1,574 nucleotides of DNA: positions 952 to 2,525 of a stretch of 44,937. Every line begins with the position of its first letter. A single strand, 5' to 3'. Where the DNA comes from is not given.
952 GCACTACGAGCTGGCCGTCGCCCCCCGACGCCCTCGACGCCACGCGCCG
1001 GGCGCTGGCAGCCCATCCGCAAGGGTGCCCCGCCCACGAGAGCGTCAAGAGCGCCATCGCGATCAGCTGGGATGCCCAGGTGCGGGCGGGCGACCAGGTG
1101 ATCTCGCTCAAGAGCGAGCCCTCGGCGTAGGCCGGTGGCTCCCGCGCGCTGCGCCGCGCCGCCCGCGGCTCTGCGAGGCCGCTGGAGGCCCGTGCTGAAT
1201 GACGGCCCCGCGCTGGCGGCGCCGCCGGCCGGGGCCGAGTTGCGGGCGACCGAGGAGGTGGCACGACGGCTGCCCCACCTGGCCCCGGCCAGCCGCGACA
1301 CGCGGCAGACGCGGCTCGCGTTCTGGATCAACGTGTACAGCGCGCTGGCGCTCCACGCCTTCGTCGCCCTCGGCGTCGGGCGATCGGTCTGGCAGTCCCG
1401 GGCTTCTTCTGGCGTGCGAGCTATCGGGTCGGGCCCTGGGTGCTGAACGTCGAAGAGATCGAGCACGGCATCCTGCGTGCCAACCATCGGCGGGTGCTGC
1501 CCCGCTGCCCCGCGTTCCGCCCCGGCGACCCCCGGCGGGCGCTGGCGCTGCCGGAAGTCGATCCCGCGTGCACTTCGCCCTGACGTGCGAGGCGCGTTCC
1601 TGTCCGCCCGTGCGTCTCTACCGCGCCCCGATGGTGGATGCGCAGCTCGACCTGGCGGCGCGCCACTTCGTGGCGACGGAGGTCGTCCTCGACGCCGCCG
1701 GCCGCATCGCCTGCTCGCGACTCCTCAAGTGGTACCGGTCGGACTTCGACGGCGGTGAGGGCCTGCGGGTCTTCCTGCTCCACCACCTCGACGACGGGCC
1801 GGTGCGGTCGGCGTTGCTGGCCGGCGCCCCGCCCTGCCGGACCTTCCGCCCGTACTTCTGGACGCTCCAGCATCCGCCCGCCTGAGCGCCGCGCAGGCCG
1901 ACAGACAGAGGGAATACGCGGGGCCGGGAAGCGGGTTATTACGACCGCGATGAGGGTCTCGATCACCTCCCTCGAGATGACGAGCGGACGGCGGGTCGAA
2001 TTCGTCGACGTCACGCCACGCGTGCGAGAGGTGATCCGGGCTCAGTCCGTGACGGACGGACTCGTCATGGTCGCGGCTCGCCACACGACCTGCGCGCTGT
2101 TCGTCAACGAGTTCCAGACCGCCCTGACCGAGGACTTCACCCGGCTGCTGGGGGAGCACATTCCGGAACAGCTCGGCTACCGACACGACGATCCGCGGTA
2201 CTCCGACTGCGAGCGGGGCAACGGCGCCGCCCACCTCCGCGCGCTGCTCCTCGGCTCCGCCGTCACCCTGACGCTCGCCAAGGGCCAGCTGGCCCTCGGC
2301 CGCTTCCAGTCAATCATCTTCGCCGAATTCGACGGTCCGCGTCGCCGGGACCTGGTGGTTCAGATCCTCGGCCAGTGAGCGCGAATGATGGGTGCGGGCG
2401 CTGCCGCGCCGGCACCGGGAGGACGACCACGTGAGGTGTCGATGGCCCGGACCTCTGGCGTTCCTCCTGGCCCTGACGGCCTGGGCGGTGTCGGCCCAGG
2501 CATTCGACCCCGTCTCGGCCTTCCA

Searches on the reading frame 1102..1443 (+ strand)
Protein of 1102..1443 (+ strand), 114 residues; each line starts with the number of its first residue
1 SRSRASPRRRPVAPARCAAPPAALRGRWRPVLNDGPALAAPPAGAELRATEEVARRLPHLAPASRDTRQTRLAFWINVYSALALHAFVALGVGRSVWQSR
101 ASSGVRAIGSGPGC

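Call 26: search_protein_families(library=pfam, proteins=[window:1102-1443:+], max_evalue=0.0001)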
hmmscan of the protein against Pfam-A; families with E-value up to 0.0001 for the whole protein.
window:1102-1443:+ (114 aa): 1 family
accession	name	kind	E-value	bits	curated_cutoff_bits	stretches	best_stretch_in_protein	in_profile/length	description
PF04784.19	DUF547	-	5.1e-07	30.2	27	1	67-100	5-37/125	Protein of unknown function, DUF547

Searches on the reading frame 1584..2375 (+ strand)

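Call 24: search_protein_families(library=pfam, proteins=[window:1584-2375:+], max_evalue=0.0001)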
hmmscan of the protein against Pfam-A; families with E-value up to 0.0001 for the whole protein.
window:1584-2375:+ (264 aa): 1 family
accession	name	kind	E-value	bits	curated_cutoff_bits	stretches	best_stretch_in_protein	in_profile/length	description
PF01894.22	UPF0047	-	2.5e-31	108.7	27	1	142-261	1-117/117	Uncharacterised protein family UPF0047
